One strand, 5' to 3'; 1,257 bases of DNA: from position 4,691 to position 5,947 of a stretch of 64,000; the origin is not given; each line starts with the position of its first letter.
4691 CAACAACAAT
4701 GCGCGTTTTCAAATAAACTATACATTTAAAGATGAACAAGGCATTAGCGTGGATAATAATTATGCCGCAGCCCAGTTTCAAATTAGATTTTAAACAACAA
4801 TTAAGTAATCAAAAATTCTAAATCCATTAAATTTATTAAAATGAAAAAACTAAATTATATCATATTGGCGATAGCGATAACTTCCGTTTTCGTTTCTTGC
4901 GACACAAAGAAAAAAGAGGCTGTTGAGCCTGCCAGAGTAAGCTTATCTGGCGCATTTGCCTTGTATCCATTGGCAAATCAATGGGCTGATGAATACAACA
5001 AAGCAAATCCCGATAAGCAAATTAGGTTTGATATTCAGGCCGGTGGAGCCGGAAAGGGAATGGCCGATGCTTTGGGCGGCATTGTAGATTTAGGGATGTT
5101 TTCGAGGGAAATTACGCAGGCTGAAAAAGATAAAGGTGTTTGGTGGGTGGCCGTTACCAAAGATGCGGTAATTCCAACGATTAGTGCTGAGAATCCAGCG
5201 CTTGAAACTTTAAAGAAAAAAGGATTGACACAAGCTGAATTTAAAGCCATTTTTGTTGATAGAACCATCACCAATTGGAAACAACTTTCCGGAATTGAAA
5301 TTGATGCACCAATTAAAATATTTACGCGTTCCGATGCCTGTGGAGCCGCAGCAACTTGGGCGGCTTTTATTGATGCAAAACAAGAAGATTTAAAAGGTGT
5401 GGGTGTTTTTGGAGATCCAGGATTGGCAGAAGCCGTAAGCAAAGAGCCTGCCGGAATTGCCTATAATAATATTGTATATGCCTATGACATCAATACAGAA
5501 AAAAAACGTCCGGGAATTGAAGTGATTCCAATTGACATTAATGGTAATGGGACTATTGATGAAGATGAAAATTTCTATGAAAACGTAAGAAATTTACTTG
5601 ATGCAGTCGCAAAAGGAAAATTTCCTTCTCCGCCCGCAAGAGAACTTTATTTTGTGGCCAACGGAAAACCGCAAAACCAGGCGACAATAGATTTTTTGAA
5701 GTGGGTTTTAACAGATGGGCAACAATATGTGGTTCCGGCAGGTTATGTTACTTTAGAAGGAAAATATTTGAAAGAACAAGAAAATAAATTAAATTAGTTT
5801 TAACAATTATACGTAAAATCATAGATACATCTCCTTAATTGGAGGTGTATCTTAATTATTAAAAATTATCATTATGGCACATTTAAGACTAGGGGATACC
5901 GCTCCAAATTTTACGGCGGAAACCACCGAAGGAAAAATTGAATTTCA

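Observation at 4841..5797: PstS-like protein has Ala/Cys where phosphate-binding Ser/Thr normally sit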

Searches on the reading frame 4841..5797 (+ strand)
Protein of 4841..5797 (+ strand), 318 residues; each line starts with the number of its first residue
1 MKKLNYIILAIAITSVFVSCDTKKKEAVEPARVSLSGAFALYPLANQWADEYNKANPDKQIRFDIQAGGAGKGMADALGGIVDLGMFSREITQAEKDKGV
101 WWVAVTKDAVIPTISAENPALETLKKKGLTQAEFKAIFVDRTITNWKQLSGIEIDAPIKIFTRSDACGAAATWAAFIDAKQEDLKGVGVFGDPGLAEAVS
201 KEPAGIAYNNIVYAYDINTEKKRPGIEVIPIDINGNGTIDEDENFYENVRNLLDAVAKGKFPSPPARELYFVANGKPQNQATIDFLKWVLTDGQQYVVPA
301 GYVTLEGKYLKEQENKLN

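Call 3: search_protein_families(library=pfam, proteins=[window:4841-5797:+], max_evalue=0.01)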
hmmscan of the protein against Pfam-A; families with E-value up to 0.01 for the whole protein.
window:4841-5797:+ (318 aa): 1 family
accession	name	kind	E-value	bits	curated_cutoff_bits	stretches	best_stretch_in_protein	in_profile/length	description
PF12849.12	PBP_like_2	-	5.4e-31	108.8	27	1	26-292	3-266/267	PBP superfamily domain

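Call 4: search_protein_families(library=ncbifam, proteins=[window:4841-5797:+], max_evalue=0.01)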
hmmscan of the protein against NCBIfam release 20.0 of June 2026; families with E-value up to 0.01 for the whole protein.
window:4841-5797:+ (318 aa): 4 families
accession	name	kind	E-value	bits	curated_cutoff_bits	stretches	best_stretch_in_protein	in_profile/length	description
TIGR02136.1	ptsS_2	subfamily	1.4e-31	109.8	206.6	1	1-304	1-294/295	phosphate ABC transporter substrate-binding protein PstS family protein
TIGR00975.1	3a0107s03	equivalog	8.7e-17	61.2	205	1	35-315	3-309/315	phosphate ABC transporter substrate-binding protein PstS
TIGR04429.1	Phr_nterm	subfamily_domain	0.0071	16.8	25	0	1-19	1-19/28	Phr family secreted Rap phosphatase inhibitor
NF045826.1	lipo_P68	equivalog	0.0085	14.6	200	0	273-297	537-561/669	P68 family surface lipoprotein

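Call 5: search_solved_structures(query=window:4841-5797:+, max_evalue=0.01, show_alignments=4)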
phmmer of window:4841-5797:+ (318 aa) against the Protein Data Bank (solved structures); distinct sequences matched with E-value up to 0.01: 15.
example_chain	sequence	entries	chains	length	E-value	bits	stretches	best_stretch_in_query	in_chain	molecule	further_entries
4gd5_A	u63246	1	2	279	2e-17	66.7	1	7-233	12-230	Phosphate ABC transporter, phosphate-binding protein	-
4q8r_A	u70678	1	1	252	5.4e-15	58.7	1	32-233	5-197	Phosphate ABC transporter, phosphate-binding protein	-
4exl_A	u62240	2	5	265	1e-14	57.7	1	34-237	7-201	Phosphate-binding protein pstS 1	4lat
8ods_A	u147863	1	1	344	2.2e-10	43.5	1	30-312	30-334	Phosphate-binding protein PstS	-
9l8j_A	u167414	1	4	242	4.2e-09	39.3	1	32-233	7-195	Sll0540 protein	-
1twy_A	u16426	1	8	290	2.1e-08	37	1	9-173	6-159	ABC transporter, periplasmic substrate-binding protein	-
4omb_A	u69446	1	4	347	2e-07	33.8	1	24-311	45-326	Phosphate binding protein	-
4pqj_A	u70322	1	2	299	2e-07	33.8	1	32-311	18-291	Phosphate binding protein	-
35yt_A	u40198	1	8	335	1.6e-06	30.8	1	31-306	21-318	Phosphate-binding protein PstS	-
4n13_A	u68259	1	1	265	2e-06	30.5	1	32-231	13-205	Phosphate ABC transporter, periplasmic phosphate-binding protein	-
7xg7_A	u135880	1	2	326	7.3e-06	28.7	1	9-215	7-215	Phosphate transporter subunit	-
4h1x_A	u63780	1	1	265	2e-05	27.2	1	31-133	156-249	Phosphate-binding protein pstS 2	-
1pc3_A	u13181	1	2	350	9.3e-05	25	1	27-108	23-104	Phosphate-binding protein 1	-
7dm1_B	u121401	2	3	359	0.0001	24.9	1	27-108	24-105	Phosphate-binding protein PstS 1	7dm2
4ecf_A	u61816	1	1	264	0.00011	24.8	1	34-221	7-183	ABC-type phosphate transport system, periplasmic component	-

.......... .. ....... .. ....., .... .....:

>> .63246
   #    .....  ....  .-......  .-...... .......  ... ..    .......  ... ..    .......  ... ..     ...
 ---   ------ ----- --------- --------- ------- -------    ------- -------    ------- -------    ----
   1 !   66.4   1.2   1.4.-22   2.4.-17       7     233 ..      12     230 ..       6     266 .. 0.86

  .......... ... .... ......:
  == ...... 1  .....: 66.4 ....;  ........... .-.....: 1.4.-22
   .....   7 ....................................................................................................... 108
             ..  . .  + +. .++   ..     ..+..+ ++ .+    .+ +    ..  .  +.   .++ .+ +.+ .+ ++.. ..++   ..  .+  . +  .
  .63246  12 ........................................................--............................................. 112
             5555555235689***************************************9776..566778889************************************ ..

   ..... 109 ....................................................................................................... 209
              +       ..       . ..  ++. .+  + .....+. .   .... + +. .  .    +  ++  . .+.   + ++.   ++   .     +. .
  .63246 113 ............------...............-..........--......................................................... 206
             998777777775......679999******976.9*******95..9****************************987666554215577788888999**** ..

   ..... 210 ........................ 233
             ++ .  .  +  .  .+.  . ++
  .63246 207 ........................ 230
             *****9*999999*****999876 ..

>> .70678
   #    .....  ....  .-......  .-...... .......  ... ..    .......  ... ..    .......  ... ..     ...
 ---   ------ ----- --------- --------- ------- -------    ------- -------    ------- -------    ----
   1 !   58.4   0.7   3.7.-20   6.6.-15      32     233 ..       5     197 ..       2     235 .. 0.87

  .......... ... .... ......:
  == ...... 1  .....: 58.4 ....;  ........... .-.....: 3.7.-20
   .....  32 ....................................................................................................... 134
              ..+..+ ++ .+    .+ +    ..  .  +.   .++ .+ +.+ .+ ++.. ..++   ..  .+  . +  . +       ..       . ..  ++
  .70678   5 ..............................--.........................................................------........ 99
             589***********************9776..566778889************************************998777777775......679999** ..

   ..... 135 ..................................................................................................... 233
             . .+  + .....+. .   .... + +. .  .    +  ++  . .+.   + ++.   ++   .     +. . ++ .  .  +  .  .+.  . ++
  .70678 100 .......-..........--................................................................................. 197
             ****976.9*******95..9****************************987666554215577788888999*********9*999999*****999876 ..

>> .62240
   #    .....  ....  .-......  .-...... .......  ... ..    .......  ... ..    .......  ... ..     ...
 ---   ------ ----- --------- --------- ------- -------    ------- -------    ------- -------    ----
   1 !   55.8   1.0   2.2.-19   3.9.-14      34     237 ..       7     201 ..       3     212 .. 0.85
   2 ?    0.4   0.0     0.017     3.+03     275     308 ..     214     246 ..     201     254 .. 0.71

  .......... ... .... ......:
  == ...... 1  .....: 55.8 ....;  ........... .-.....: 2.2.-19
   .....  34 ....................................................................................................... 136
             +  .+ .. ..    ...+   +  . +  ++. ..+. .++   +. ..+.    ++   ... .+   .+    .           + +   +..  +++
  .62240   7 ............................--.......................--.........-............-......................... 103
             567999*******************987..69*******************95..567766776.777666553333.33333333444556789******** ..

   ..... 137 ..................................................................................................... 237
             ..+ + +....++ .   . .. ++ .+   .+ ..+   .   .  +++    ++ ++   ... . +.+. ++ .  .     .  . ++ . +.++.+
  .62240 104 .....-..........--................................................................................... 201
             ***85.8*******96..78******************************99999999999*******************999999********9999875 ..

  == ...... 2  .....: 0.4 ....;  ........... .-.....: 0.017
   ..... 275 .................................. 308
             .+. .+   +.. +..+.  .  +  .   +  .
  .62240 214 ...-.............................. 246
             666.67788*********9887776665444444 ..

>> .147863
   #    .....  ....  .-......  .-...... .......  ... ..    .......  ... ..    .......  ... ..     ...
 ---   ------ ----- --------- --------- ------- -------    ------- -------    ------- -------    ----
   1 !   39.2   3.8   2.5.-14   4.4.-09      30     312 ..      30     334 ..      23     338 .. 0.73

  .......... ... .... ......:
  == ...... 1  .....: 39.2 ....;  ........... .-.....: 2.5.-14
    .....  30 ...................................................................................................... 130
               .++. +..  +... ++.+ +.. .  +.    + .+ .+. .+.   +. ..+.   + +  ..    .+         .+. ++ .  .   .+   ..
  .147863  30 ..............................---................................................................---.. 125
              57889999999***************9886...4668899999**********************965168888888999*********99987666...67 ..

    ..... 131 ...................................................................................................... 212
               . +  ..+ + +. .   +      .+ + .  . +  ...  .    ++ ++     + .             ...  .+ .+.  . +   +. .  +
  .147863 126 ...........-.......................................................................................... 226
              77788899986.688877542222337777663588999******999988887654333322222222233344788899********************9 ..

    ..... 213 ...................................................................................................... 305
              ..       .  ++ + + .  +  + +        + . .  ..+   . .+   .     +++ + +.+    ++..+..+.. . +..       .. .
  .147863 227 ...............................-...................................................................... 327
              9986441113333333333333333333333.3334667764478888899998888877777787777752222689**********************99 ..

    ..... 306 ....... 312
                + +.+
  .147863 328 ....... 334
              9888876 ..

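Call 6: find_homologous_proteins(query=window:4841-5797:+, max_evalue=0.001)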
Query window:4841-5797:+ (318 aa): 7993 proteins with E <= 0.001 among 8000 candidates; the best 120 are listed.
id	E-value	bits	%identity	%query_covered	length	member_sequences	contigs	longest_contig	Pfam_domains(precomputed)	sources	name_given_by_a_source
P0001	5.8e-209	711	100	100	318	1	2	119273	PF12849.13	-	-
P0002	5.5e-196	668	94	100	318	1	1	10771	PF12849.13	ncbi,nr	ncbi:MAG: PstS family phosphate ABC transporter substrate-binding protein [Lutibacter sp.]|nr:PstS f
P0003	3.4e-190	649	91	100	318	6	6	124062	PF12849.13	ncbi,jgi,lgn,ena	jgi:phosphate transport system substrate-binding protein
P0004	4.7e-187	639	88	100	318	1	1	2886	PF12849.13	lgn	-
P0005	1.0e-159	549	80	94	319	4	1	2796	PF12849.13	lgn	-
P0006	1.7e-133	463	64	100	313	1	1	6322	PF12849.13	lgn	-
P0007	2.0e-126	440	63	100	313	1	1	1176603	PF12849.13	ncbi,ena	-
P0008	3.5e-126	439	62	100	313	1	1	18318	PF12849.13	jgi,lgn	-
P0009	6.2e-126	438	63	97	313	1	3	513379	PF12849.13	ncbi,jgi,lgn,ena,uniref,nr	ncbi:substrate-binding domain-containing protein [uncultured Draconibacterium sp.]|uniref:PstS famil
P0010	3.5e-125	435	60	100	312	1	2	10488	PF12849.13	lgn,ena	-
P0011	4.9e-125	435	65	93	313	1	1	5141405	PF12849.13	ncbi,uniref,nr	ncbi:PstS family phosphate ABC transporter substrate-binding protein [Prolixibacter sp. NT017]|unire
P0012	5.2e-125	435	61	98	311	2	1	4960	PF12849.13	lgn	-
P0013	1.0e-124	434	62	100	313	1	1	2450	PF12849.13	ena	-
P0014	1.9e-124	433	62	100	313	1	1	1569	PF12849.13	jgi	-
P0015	3.1e-124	432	63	100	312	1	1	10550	PF12849.13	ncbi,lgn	-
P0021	1.3e-122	427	59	97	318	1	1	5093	PF12849.13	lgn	-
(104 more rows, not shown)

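Call 9: find_encoding_contigs(protein=window:4841-5797:+, flank=10000, max_places=3)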
Protein window:4841-5797:+ (318 aa): 1 contig read that carries it; 1 place shown.
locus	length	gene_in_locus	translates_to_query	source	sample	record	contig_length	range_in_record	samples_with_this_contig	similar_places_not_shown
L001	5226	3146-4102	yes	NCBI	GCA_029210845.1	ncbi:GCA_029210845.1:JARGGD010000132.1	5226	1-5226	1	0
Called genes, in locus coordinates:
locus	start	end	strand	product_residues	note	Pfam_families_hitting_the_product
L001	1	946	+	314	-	PF08448:PAS_4 (weak), PF00512:HisKA, PF02518:HATPase_c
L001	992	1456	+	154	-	PF14539:DUF4442 (weak)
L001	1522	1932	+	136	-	PF02082:Rrf2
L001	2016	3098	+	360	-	PF07396:Porin_O_P, PF13609:Porin_4 (weak)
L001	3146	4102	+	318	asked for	PF12849:PBP_like_2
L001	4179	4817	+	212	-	PF00578:AhpC-TSA, PF08534:Redoxin, PF10417:1-cysPrx_C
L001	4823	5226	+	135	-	?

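Call 10: find_encoding_contigs(protein=P0011, flank=10000, max_places=2)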
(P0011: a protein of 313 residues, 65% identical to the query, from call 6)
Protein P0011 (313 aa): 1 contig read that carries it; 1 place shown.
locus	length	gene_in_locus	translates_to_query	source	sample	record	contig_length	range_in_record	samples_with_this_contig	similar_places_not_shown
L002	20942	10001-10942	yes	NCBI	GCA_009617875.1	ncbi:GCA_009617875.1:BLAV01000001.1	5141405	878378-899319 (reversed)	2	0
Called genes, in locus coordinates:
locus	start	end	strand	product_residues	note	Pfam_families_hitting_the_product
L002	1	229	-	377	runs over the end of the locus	PF13384:HTH_23 (faint), PF13551:HTH_29, PF13565:HTH_32, PF13358:DDE_3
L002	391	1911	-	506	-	PF00479:G6PD_N, PF02781:G6PD_C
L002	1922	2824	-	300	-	PF03446:NAD_binding_2, PF03807:F420_oxidored (weak), PF00393:6PGD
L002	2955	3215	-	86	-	-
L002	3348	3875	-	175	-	PF16117:DUF4833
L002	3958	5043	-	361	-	PF11376:DUF3179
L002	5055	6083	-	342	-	-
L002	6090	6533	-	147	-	PF00085:Thioredoxin, PF03190:Thioredox_DsbH, PF13899:Thioredoxin_7, PF13098:Thioredoxin_2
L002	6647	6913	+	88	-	PF09834:DUF2061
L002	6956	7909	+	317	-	PF07730:HisKA_3, PF02518:HATPase_c (weak)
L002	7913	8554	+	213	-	PF00072:Response_reg, PF00196:GerE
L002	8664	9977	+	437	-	PF13372:Alginate_exp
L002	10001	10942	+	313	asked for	PF12849:PBP_like_2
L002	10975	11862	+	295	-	PF00528:BPD_transp_1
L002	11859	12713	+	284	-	PF00528:BPD_transp_1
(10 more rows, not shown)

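Call 15: search_protein_representatives(protein=window:4841-5797:+)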
Query: 318 residues. Proteins with E-value up to 0.001 (for the whole library): 2428; up to 1e-10: 823; up to 1e-30: 169. The best 150 are listed.
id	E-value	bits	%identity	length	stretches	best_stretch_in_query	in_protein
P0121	2.2e-87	309.6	49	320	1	31-313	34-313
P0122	2.0e-85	303.2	49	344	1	31-317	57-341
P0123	9.5e-79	281.3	49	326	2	158-314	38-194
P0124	4.4e-78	279.1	43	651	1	7-305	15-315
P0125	8.5e-76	271.6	48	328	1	31-313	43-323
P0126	2.7e-74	266.6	45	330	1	32-310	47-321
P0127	4.8e-73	262.5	55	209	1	111-317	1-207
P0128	7.3e-73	261.9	42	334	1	19-310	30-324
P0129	1.4e-72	261.0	45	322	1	16-317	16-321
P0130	2.2e-72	260.4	41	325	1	14-317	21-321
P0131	3.9e-72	259.6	41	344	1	5-317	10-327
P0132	1.0e-71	258.2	42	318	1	20-306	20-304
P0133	2.7e-71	256.8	45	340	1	19-313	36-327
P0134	5.1e-69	249.3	39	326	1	21-316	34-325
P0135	8.4e-69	248.6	45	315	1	32-305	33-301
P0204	2.7e-44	168.1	46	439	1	156-316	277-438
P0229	2.9e-40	154.8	36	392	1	59-307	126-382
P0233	9.5e-40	153.2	34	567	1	6-305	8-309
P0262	4.1e-34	134.7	31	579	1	41-305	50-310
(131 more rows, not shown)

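Call 17: find_related_loci(query=window:4841-5797:+, collection=genome_contigs, flank=10000)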
Query window:4841-5797:+ (318 aa) in genome_contigs; peptide patterns used: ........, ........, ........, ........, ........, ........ (x = any residue, [..] = any of these).
124 stretches matched a pattern; 24 encode a relative of the query (tblastn E <= 1e-3); 24 distinct loci.
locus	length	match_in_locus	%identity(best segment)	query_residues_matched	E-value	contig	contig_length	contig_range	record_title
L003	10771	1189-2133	94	4-318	0e+0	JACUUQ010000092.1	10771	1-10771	MAG: Lutibacter sp. isolate Kmv35 NODE_2994_length_10771_cov_5.902762, whole genome shotgun sequence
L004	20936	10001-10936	61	1-318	5e-129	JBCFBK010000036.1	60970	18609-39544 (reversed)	MAG: Prolixibacteraceae bacterium isolate concoct.bin.21 NODE_288_length_60970_cov_3.363260, whole genome shotgun sequen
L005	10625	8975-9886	61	3-318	3e-128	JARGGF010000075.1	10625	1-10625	MAG: Bacteroidales bacterium isolate C14-25 NODE_75_length_10625_cov_3.304133, whole genome shotgun sequence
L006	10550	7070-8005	63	1-318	8e-130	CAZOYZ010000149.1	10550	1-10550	MAG TPA_asm: uncultured Prolixibacteraceae bacterium isolate SRP192927_co3_115 genome assembly, contig: NODE_15925_lengt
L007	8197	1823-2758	60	1-317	1e-125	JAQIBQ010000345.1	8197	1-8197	MAG: Prolixibacteraceae bacterium isolate GH42 k119_41639, whole genome shotgun sequence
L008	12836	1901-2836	59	1-317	4e-125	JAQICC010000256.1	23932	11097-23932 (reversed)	MAG: Salinivirgaceae bacterium isolate GH45 k119_388307, whole genome shotgun sequence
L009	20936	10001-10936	59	1-317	3e-125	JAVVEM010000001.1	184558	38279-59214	MAG: Bacteroidales bacterium isolate TamC13-21 NODE_21_length_184558_cov_9.929345, whole genome shotgun sequence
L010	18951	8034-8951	61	8-318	1e-124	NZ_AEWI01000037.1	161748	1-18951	Anaerophaga thermohalophila DSM 12881 contig_37, whole genome shotgun sequence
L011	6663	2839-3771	60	3-318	2e-124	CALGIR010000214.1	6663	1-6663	MAG TPA_asm: uncultured Bacteroidales bacterium isolate SRR1562001_bin.66_CONCOCT_v1.1_MAG genome assembly, contig: ERZ7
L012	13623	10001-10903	60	1-305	7e-124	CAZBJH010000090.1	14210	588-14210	MAG TPA_asm: uncultured Bacteroidales bacterium isolate binchicken_co228_355 genome assembly, contig: NODE_6177_length_1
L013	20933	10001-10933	59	1-316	1e-122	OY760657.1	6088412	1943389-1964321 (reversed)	MAG: uncultured Saccharicrinis sp. isolate b24d65bc-b787-4b08-bcc3-89705e2e545e genome assembly, chromosome: 1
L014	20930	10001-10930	58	3-317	8e-121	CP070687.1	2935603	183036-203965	MAG: Bacteroidales bacterium isolate bin64 chromosome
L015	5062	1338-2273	57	1-317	7e-121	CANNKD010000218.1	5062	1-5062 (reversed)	MAG: Bacteroidetes bacterium isolate ZH-Oct18-42 genome assembly, contig: ZH-Oct18-C21108, whole genome shotgun sequence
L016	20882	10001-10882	60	19-317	7e-120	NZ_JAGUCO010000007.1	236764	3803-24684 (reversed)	Carboxylicivirga linearis strain FB218 scaffold_7_length=236765, whole genome shotgun sequence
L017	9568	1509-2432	59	7-318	3e-121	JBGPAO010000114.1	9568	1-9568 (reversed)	MAG: Bacteroidia bacterium isolate OBJ_0618_130150_127 k141_6141801_length_9568_cov_9.0000, whole genome shotgun sequenc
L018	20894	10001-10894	59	1-305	1e-117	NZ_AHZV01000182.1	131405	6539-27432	Anaerophaga thermohalophila str. Valhall contig00218, whole genome shotgun sequence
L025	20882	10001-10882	62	20-318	3e-121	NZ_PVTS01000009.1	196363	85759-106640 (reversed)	Marinilabilia salmonicolor strain MSL42 Ga0139029_109, whole genome shotgun sequence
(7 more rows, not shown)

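Call 18: search_protein_families(library=pfam, proteins=[P0124, P0233, P0262, P0204, P0229], max_evalue=0.001)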
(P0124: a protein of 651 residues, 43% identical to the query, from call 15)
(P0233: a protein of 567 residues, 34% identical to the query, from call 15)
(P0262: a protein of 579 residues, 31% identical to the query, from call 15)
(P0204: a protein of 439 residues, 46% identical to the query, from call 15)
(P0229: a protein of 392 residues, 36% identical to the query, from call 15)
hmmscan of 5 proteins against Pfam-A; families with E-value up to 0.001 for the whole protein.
P0124 (651 aa): 2 families
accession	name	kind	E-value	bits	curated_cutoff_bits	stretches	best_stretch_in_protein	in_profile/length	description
PF12849.12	PBP_like_2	-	1.3e-30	107.6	27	1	41-301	8-265/267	PBP superfamily domain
PF00528.27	BPD_transp_1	-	3.2e-16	60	26.4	1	453-645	4-181/184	Binding-protein-dependent transport system inner membrane component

P0233 (567 aa): 2 families
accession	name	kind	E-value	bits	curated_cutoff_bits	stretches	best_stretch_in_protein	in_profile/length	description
PF01597.25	GCV_H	-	2.9e-22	79.3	22.2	1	391-510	2-120/122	Glycine cleavage H-protein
PF12849.12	PBP_like_2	-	0.0002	21.7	27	1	84-235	61-216/267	PBP superfamily domain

P0262 (579 aa): 2 families
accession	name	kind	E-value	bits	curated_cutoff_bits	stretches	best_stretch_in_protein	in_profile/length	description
PF01597.25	GCV_H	-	7.9e-22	77.9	22.2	1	402-523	1-121/122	Glycine cleavage H-protein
PF12849.12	PBP_like_2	-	2.6e-07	31.1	27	1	39-295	7-264/267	PBP superfamily domain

P0204 (439 aa): 2 families
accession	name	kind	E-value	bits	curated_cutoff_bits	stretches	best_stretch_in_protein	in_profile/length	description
PF12849.12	PBP_like_2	-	2.2e-07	31.3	27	1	270-412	121-264/267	PBP superfamily domain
PF13372.12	Alginate_exp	-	9.5e-07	28.4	25.2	1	88-171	60-140/395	Alginate export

P0229 (392 aa): 2 families
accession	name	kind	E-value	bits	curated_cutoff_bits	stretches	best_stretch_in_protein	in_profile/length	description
PF12849.12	PBP_like_2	-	3.5e-19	70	27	1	125-365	34-264/267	PBP superfamily domain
PF17517.7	IgGFc_binding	-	0.00063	19.5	25.6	0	90-139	9-51/297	IgGFc binding protein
